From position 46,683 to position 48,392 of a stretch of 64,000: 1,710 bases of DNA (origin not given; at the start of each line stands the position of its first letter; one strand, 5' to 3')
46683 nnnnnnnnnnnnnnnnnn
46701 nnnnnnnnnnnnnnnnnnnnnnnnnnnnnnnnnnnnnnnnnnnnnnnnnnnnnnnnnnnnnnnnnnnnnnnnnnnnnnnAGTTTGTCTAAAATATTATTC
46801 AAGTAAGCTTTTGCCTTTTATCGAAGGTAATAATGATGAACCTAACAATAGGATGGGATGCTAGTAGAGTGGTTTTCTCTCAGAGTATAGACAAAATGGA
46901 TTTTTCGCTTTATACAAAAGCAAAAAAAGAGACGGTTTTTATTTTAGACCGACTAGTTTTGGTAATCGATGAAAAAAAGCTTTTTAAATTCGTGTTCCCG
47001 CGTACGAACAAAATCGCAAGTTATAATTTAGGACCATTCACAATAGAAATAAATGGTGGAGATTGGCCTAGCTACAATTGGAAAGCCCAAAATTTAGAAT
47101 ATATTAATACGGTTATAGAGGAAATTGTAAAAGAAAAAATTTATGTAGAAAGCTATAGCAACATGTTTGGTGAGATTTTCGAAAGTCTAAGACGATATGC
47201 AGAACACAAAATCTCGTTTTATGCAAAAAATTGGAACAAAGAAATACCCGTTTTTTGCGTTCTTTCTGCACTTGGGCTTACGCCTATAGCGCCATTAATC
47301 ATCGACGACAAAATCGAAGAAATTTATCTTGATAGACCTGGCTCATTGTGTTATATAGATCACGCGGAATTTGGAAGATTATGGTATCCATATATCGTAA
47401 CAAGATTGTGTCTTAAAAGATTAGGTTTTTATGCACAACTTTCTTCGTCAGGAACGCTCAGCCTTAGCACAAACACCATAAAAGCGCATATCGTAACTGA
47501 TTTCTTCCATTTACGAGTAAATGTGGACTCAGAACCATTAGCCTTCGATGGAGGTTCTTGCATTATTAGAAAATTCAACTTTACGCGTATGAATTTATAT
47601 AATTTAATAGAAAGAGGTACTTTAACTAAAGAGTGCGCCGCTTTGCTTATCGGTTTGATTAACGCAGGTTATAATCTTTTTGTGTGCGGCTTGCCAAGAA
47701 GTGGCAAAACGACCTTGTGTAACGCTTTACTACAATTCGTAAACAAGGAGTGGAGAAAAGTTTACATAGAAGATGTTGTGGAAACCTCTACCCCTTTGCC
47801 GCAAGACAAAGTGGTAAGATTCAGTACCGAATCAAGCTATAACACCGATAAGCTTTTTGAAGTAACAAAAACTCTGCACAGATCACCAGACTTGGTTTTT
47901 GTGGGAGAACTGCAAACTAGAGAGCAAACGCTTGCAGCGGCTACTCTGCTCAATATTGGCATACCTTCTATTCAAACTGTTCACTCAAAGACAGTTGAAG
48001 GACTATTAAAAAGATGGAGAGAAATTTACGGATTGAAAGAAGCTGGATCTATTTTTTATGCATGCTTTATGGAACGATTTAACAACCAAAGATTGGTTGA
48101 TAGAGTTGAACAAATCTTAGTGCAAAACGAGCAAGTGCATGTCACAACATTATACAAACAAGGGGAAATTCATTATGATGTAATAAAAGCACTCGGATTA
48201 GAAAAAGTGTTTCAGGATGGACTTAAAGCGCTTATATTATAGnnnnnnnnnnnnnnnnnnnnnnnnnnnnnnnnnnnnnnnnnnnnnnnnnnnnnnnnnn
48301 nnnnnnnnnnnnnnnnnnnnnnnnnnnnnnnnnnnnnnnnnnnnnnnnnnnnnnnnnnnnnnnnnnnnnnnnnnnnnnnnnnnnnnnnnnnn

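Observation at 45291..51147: Accessory locus combining a Tad/Epd-like type IV pilus module with a HerA/VirB4-clade ATPase and four pilin-like small proteins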

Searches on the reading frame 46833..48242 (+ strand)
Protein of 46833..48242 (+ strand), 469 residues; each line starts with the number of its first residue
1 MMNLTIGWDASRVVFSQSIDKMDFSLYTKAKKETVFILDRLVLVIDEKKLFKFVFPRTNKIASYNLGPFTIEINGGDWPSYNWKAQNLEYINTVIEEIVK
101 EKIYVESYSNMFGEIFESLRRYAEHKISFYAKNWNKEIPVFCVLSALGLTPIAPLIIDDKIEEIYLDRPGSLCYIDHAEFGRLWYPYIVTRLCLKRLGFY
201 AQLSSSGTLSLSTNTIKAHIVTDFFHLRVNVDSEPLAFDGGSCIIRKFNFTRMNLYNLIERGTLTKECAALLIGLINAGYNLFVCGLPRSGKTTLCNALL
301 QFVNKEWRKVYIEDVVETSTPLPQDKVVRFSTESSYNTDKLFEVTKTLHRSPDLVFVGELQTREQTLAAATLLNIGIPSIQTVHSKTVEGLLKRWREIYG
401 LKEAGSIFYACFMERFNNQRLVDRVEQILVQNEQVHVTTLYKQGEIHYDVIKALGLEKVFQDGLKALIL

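Call 4: search_protein_families(library=pfam, proteins=[window:46833-48242:+], max_evalue=1)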
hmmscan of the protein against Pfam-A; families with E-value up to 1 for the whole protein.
window:46833-48242:+ (469 aa): 8 families
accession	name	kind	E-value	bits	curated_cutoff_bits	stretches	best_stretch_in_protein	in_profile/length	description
PF00437.27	T2SSE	-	3.6e-16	59.2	24.9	1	216-423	83-279/370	Type II/IV secretion system protein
PF13401.12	AAA_22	-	0.00054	20.7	27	1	281-339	7-48/130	AAA domain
PF08433.16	KTI12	-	0.003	17.5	22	1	283-351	5-71/271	Chromatin associated protein KTI12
PF13238.12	AAA_18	-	0.0036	18.2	29.4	1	283-317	2-33/128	AAA domain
PF20720.3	nSTAND3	-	0.029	14.5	27.2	1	282-322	20-61/155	Novel STAND NTPase 3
PF00004.35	AAA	-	0.062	14.2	21.2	1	284-360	3-66/131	ATPase family associated with various cellular activities (AAA)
PF03029.23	ATP_bind_1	-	0.063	13.5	27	1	284-311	1-28/240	Conserved hypothetical ATP binding protein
PF01583.26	APS_kinase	-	0.15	12.5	21.1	1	279-355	2-77/152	Adenylylsulphate kinase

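Call 5: search_protein_families(library=ncbifam, proteins=[window:46833-48242:+], max_evalue=1)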
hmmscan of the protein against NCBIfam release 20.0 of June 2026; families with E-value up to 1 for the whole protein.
window:46833-48242:+ (469 aa): 16 families
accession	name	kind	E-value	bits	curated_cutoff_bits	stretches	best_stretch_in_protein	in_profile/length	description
NF058587.1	archaellum_moto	equivalog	1.6e-25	89.8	550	1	88-395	89-393/527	archaellum flagellar ATPase motor FlaI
TIGR03819.1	heli_sec_ATPase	hypoth_equivalog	1.5e-13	50.6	373.15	1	225-388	124-290/340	TadA family conjugal transfer-associated ATPase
TIGR02782.1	TrbB_P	equivalog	2.5e-13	50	304.55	1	240-397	97-254/303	P-type conjugative transfer ATPase TrbB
TIGR02788.1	VirB11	equivalog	1e-12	47.7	249.95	1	271-414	136-282/308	P-type DNA transfer ATPase VirB11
NF053672.1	bindosome_BasE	exception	5.1e-12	45.3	1000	1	157-394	146-387/512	bindosome assembly system ATPase subunit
NF010407.0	PRK13833.1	subfamily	1.9e-10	40.7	499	1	242-396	107-260/323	conjugal transfer protein TrbB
NF010469.0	PRK13894.1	subfamily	4.1e-09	36.2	508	1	242-396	112-265/320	conjugal transfer ATPase TrbB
NF041000.1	ATPase_ComGA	equivalog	1.2e-07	31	300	1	199-398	54-245/267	competence type IV pilus ATPase ComGA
TIGR01420.1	pilT_fam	subfamily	1.3e-07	31.2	319.1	1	283-427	126-273/343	PilT/PilU family type 4a pilus ATPase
TIGR02525.1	plasmid_TraJ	equivalog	1.8e-07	30.5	368.3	1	283-394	153-268/372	plasmid transfer ATPase TraJ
NF010425.0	PRK13851.1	equivalog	1.6e-06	27.2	461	1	270-390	153-276/344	type IV secretion system protein VirB11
NF010475.0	PRK13900.1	equivalog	5.3e-05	22.5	389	1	276-388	157-272/333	type IV secretion system ATPase VirB11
TIGR02858.1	spore_III_AA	equivalog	0.00051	19.4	281.3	1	351-395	196-240/272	stage III sporulation protein AA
NF001866.0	PRK00625.1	equivalog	0.0075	16.4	142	1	281-304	2-25/173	shikimate kinase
TIGR00455.1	apsK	equivalog_domain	0.039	13.6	138.7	1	279-356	18-94/184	adenylyl-sulfate kinase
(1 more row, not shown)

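Call 55: search_solved_structures(query=window:46833-48242:+, max_evalue=0.001)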
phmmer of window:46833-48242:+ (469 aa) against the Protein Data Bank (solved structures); distinct sequences matched with E-value up to 0.001: 14.
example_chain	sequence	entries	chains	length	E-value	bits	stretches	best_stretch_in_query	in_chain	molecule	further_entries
4ii7_A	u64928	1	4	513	3.1e-17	65.7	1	151-395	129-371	FlaI ATPase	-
4ihq_A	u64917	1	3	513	2.1e-16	63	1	151-395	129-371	FlaI ATPase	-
2oap_1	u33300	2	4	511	2.3e-15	59.6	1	123-394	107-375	Type II secretion system protein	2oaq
8rkd_E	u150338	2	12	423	9.7e-14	54.2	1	227-388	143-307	Pilus assembly ATPase CpaF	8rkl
8rjf_A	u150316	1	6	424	9.8e-14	54.2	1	227-388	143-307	Pilus assembly ATPase CpaF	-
9e24_A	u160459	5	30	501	1.5e-13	53.6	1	227-388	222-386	CpaF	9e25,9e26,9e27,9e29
6bge_A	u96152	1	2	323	3.8e-06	29.2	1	250-398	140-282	VirB11-like protein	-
1g6o_A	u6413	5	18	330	4e-06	29.2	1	250-398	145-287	CAG-ALPHA | virB11 homolog | Cag-alfa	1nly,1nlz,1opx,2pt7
5fl3_A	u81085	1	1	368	4.8e-05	25.6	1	282-403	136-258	PILI RETRACTION PROTEIN PILT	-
2eyu_A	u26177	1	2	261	8.9e-05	24.7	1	282-425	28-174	twitching motility protein PilT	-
2gsz_A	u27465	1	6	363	0.00021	23.5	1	282-425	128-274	twitching motility protein PilT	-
2ewv_A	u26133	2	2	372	0.00022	23.4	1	282-425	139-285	twitching motility protein PilT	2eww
5zfq_A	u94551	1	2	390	0.00024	23.3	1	282-396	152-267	Twitching motility pilus retraction protein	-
9n32_A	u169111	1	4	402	0.00047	22.3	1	274-407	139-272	PilU protein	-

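Call 59: search_dna_similar(query=window:46833-48242:+, collection=plasmids, mode=protein, max_rows=25, max_evalue=1e-8)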
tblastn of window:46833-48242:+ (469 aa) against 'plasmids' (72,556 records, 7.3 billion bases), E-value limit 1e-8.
Records with a match: 399; places in all: 421; records where one place covers at least 80% of the query: 0.
Best place of each record, by identity: <60% 399.
By first word of the organism name: Ralstonia 133; Sinorhizobium 75; Rhizobium 70; Pseudosulfitobacter 28; Sphingobium 16; Burkholderia 11; Vibrio 9; Azospirillum 6; Photobacterium 6; Caballeronia 4; and 30 more.
By predicted mobility (MOB-suite, as given by PLSDB): non-mobilizable 177; mobilizable 119; conjugative 103.
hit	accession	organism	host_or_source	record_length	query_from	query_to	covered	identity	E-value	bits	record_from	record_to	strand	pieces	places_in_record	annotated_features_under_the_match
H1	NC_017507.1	Marinobacter adhaerens HP15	German Wadden Sea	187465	123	394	58%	31.7%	6e-15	86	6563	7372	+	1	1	CpaF family protein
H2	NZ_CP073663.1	Burkholderia contaminans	Homo sapiens,blood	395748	149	445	63%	27.8%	3e-9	67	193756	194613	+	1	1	ATPase, T2SS/T4P/T4SS family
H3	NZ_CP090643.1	Burkholderia contaminans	sheep,milk,milk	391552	149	445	63%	27.8%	4e-9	67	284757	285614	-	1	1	ATPase, T2SS/T4P/T4SS family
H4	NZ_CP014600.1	Salipiger sp. CCB-MM3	mangrove soil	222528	114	401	61%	28.7%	5e-14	82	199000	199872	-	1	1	CpaF family protein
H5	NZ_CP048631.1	Ancylobacter pratisalsi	-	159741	148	445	64%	26.2%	1e-9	69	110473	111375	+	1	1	CpaF family protein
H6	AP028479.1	Serratia marcescens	Homo sapiens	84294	109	395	61%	25.8%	1e-11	75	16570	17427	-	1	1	tight adherance operon protein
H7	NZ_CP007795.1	Azospirillum argentinense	Triticum aestivum L.,Root,wheat ...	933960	147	395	53%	29.5%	2e-11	74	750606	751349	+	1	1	CpaF family protein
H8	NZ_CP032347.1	Azospirillum brasilense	soil sample,Agricultural field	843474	147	395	53%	29.5%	3e-11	74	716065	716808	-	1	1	CpaF family protein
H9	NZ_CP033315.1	Azospirillum brasilense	rhizosphere soil of Digitaria ...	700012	147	394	53%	29.7%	2e-11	74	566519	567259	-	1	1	CpaF family protein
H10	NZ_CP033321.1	Azospirillum brasilense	rhizosphere soil of Cynodon ...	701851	147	394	53%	29.7%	2e-11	74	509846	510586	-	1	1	CpaF family protein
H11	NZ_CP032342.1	Azospirillum brasilense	soil sample,Agricultural field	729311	147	394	53%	29.7%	2e-11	74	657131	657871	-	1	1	CpaF family protein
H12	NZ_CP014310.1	Burkholderia sp. PAMC 26561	single cell,lichen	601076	148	387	51%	30.2%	7e-13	79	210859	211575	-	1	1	CpaF family protein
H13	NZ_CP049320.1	Caballeronia sp. SBC2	whole organism,soil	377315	148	398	54%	28.8%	2e-10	71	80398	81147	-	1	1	CpaF family protein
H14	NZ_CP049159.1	Caballeronia sp. SBC1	whole organism,soil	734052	148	398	54%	28.8%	2e-10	71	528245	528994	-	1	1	CpaF family protein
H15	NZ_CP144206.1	Sinorhizobium chiapasense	mixed culture,rhizosphere soil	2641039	147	401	54%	28.3%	3e-11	74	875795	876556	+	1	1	none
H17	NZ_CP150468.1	Vibrio harveyi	-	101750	113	394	60%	25.3%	2e-13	80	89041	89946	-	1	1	CpaF family protein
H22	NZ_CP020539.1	Sphingobium herbicidovorans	cell culture,soil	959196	148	442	63%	23.9%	3e-11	74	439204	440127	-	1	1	CpaF family protein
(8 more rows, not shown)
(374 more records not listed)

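Call 60: get_annotated_region(hit=H1, flank=6000)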
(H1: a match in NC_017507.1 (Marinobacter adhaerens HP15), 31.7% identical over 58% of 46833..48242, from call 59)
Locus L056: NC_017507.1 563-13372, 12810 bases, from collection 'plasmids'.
description: Marinobacter adhaerens HP15 plasmid pHP-187, complete sequence
organism: Marinobacter adhaerens HP15 (NCBI taxid 225937)
taxonomy: Bacteria; Pseudomonadota; Gammaproteobacteria; Pseudomonadales; Marinobacteraceae; Marinobacter; Marinobacter adhaerens; Marinobacter adhaerens HP15
host: -; source: German Wadden Sea; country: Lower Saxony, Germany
typing (MOB-suite, as given by PLSDB): non-mobilizable; replicon rep_cluster_487
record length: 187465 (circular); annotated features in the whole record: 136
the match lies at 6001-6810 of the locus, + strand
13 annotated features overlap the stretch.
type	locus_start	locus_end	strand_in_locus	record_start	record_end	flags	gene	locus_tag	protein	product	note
CDS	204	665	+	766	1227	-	-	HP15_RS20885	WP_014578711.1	YcfL family protein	-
CDS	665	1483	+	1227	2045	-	-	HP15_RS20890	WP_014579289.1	hypothetical protein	-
CDS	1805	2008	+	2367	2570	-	-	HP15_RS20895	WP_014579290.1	hypothetical protein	-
CDS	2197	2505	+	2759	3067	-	-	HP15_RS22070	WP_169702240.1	hypothetical protein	-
CDS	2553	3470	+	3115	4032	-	cpaB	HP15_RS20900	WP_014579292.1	Flp pilus assembly protein CpaB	-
CDS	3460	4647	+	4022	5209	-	-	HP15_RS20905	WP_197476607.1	pilus assembly protein N-terminal domain-containing protein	-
CDS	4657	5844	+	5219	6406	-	-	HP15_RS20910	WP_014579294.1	hypothetical protein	-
CDS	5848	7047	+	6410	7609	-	-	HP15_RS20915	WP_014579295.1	CpaF family protein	-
CDS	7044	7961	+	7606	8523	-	-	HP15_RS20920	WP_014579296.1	type II secretion system F family protein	-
CDS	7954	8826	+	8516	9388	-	-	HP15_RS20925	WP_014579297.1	type II secretion system F family protein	-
CDS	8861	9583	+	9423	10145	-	-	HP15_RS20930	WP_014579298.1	tetratricopeptide repeat protein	-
CDS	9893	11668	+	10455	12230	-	-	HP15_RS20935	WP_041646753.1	hypothetical protein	-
CDS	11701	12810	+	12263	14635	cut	-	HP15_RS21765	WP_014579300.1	SpoIIE family protein phosphatase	-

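Call 63: get_annotated_region(hit=H7, flank=6000)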
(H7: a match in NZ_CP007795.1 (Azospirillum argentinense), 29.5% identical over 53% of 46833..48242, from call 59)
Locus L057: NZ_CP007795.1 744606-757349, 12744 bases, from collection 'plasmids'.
description: Azospirillum argentinense strain Az39 plasmid AbAZ39_p2, complete sequence
organism: Azospirillum argentinense (NCBI taxid 2970906)
taxonomy: Bacteria; Pseudomonadota; Alphaproteobacteria; Rhodospirillales; Azospirillaceae; Azospirillum; Azospirillum argentinense
host: -; source: Triticum aestivum L.,Root,wheat rhizosphere; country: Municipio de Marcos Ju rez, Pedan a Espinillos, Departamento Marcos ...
typing (MOB-suite, as given by PLSDB): mobilizable; relaxase MOBP
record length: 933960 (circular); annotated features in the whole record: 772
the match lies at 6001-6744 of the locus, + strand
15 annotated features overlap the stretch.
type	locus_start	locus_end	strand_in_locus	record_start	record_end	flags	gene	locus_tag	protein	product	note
CDS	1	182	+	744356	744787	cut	-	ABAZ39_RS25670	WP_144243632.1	hypothetical protein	-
CDS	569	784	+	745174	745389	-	-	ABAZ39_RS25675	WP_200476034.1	Flp family type IVb pilin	-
CDS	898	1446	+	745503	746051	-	-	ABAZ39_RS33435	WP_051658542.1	prepilin peptidase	-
CDS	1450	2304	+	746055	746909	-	cpaB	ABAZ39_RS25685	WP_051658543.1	Flp pilus assembly protein CpaB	-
CDS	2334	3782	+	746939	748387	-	-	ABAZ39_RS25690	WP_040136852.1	type II and III secretion system protein family protein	-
CDS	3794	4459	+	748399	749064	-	-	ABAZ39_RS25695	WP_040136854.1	CpaD family pilus assembly lipoprotein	-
CDS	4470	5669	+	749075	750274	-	-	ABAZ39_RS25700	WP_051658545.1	AAA family ATPase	-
CDS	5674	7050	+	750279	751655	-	-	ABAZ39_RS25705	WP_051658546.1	CpaF family protein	-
CDS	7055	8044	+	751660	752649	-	-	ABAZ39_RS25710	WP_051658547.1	type II secretion system F family protein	-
CDS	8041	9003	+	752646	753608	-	-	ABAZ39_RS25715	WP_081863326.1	type II secretion system F family protein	-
CDS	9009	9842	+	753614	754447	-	-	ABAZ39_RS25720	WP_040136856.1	tetratricopeptide repeat protein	-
CDS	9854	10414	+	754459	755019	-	-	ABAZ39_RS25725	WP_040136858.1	TadE family protein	-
CDS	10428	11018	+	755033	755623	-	-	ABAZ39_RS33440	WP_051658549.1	hypothetical protein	-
CDS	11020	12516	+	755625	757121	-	-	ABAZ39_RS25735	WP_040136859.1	TadE/TadG family type IV pilus assembly protein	-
CDS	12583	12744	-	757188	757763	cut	-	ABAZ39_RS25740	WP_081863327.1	FlhC family transcriptional regulator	GO:0045893 - positive regulation of DNA-templated transcription [Evidence IEA]; GO:1902208 - regulation of ...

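Call 104: get_annotated_region(hit=H4, flank=3500)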
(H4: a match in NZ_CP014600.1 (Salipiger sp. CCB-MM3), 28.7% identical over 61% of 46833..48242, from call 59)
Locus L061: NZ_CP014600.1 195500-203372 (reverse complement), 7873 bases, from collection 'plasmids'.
description: Salipiger sp. CCB-MM3 plasmid unnamed4, complete sequence
organism: Salipiger sp. CCB-MM3 (NCBI taxid 1792508)
taxonomy: Bacteria; Pseudomonadota; Alphaproteobacteria; Rhodobacterales; Roseobacteraceae; Salipiger; Salipiger sp. CCB-MM3
host: -; source: mangrove soil; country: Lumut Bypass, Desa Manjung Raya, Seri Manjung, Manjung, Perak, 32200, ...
typing (MOB-suite, as given by PLSDB): non-mobilizable; replicon rep_cluster_378
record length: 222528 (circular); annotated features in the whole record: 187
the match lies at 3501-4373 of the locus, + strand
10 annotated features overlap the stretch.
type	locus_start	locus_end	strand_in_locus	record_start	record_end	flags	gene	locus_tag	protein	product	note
CDS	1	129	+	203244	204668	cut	-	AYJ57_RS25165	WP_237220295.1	type II and III secretion system protein family protein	-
CDS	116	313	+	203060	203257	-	-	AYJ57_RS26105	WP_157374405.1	hypothetical protein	-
CDS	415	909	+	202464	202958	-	-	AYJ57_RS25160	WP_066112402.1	TadE/TadG family type IV pilus assembly protein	-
CDS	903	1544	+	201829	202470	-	-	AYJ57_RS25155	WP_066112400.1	TadE/TadG family type IV pilus assembly protein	-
CDS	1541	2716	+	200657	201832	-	-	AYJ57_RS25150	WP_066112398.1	hypothetical protein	-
CDS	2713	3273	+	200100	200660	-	-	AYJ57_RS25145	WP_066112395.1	L,D-transpeptidase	GO:0018104 - peptidoglycan-protein cross-linking [Evidence IEA]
CDS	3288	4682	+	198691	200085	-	-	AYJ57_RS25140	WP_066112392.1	CpaF family protein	-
CDS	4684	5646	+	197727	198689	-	-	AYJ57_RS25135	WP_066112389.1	type II secretion system F family protein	-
CDS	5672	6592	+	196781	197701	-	-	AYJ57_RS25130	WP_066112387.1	type II secretion system F family protein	-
CDS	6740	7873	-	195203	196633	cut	-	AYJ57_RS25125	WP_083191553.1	hypothetical protein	-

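Call 105: get_annotated_region(hit=H12, flank=3500)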
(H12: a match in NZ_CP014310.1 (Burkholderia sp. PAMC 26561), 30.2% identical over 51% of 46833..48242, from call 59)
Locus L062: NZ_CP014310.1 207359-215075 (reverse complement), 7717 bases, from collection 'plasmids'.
description: Burkholderia sp. PAMC 26561 plasmid unnamed3, complete sequence
organism: Burkholderia sp. PAMC 26561 (NCBI taxid 1795043)
taxonomy: Bacteria; Pseudomonadota; Betaproteobacteria; Burkholderiales; Burkholderiaceae; Burkholderia; Burkholderia sp. PAMC 26561
host: -; source: single cell,lichen; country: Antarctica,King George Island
typing (MOB-suite, as given by PLSDB): non-mobilizable
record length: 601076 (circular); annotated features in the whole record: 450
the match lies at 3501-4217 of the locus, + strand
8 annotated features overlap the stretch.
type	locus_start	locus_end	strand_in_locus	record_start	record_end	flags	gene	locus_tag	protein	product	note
CDS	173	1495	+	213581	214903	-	-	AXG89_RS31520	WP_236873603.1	type II and III secretion system protein family protein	-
CDS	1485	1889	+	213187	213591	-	-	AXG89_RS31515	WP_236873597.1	CpaD family pilus assembly lipoprotein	-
CDS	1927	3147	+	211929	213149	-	-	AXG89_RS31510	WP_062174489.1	AAA family ATPase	-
CDS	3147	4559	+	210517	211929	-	-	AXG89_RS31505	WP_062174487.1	CpaF family protein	-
CDS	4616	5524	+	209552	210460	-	-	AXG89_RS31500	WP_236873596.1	type II secretion system F family protein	-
CDS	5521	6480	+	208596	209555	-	-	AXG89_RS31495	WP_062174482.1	type II secretion system F family protein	-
CDS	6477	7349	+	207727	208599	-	-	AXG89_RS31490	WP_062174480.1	tetratricopeptide repeat protein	-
CDS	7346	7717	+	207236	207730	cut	-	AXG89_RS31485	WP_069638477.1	TadE/TadG family type IV pilus assembly protein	-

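Call 106: get_annotated_region(hit=H17, flank=3500)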
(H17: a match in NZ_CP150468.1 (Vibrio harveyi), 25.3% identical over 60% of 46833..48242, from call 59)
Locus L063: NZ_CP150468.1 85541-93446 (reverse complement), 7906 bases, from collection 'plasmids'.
description: Vibrio harveyi strain NH-LM1 plasmid pvh1, complete sequence
organism: Vibrio harveyi (NCBI taxid 669)
taxonomy: Bacteria; Pseudomonadota; Gammaproteobacteria; Vibrionales; Vibrionaceae; Vibrio; Vibrio harveyi
host: -; source: -; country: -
typing (MOB-suite, as given by PLSDB): conjugative; replicon rep_cluster_1500; relaxase MOBF; mating-pair formation MPF_F
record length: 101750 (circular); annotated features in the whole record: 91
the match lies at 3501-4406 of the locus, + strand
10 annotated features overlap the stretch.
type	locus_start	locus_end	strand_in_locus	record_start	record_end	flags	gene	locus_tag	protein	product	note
CDS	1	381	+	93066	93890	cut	-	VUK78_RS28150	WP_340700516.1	RcpC/CpaB family pilus assembly protein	-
CDS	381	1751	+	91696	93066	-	-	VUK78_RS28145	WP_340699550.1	pilus assembly protein N-terminal domain-containing protein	-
CDS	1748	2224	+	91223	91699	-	-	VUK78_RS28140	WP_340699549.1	hypothetical protein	-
CDS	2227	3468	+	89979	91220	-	-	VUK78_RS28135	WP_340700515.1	chromosome partitioning protein ParA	-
CDS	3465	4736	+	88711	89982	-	-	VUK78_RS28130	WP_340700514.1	CpaF family protein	-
CDS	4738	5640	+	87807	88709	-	-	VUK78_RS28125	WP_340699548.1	type II secretion system F family protein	-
CDS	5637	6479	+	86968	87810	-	-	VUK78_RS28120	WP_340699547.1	type II secretion system F family protein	-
CDS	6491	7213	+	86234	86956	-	-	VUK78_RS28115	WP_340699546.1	tetratricopeptide repeat protein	-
CDS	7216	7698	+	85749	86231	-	-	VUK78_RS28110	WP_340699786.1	TadE family protein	-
CDS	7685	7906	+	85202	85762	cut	tadF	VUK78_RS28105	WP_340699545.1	tight adherence pilus pseudopilin TadF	-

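Call 107: get_annotated_region(hit=H22, flank=3500)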
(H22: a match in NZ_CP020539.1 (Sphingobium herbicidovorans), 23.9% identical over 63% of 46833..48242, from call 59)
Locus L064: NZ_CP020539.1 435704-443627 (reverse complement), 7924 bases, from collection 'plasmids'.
description: Sphingobium herbicidovorans strain MH plasmid pMSHV, complete sequence
organism: Sphingobium herbicidovorans (NCBI taxid 76947)
taxonomy: Bacteria; Pseudomonadota; Alphaproteobacteria; Sphingomonadales; Sphingomonadaceae; Sphingobium; Sphingobium herbicidovorans
host: -; source: cell culture,soil; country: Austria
typing (MOB-suite, as given by PLSDB): conjugative; replicon rep_cluster_545; relaxase MOBP; mating-pair formation MPF_T
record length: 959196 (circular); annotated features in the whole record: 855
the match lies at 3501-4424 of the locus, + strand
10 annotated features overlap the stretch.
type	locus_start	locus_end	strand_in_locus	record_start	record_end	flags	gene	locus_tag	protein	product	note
CDS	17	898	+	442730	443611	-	cpaB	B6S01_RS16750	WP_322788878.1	Flp pilus assembly protein CpaB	-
CDS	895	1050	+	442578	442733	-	-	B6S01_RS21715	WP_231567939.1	hypothetical protein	-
CDS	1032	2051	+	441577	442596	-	-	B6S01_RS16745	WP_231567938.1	pilus assembly protein CpaC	-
CDS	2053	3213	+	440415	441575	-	-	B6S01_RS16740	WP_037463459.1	histidine kinase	-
CDS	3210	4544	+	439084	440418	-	-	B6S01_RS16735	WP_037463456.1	CpaF family protein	-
CDS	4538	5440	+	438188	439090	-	-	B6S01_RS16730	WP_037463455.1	type II secretion system F family protein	-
CDS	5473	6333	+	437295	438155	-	-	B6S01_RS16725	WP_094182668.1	type II secretion system F family protein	-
CDS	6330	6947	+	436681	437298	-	-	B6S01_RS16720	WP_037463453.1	tetratricopeptide repeat protein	-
CDS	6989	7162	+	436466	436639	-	-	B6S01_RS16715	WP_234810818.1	hypothetical protein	-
CDS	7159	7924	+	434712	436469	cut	-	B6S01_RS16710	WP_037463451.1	TadG family pilus assembly protein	-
